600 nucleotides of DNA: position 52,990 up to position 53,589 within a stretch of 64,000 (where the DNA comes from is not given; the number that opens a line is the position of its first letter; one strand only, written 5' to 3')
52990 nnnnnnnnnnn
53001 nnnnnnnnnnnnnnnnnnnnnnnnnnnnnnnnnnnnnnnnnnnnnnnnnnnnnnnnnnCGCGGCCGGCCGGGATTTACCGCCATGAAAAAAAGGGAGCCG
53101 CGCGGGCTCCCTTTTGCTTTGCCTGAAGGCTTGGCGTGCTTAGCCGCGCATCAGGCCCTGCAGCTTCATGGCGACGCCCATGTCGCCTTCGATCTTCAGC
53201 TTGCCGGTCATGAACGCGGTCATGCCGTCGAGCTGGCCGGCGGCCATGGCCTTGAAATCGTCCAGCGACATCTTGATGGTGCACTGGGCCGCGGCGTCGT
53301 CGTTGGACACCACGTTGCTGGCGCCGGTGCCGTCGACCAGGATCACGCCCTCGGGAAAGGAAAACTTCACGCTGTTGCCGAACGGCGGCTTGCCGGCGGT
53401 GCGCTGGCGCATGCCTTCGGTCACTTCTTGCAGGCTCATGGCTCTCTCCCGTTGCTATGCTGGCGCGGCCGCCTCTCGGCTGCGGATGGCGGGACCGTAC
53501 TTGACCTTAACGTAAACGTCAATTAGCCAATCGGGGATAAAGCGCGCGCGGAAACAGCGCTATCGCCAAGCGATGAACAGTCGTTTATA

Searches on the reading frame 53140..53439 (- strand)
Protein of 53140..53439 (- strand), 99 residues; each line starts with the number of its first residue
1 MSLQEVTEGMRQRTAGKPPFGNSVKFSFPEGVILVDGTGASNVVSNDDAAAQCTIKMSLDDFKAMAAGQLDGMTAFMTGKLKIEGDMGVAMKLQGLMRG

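Call 38: search_protein_families(library=pfam, proteins=[window:53140-53439:-], max_evalue=0.00001)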
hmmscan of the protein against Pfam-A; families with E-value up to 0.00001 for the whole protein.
window:53140-53439:- (99 aa): 1 family
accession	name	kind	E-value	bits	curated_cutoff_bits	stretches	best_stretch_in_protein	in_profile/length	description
PF02036.22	SCP2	-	5.7e-20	72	21.3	1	38-97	41-100/101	SCP-2 sterol transfer family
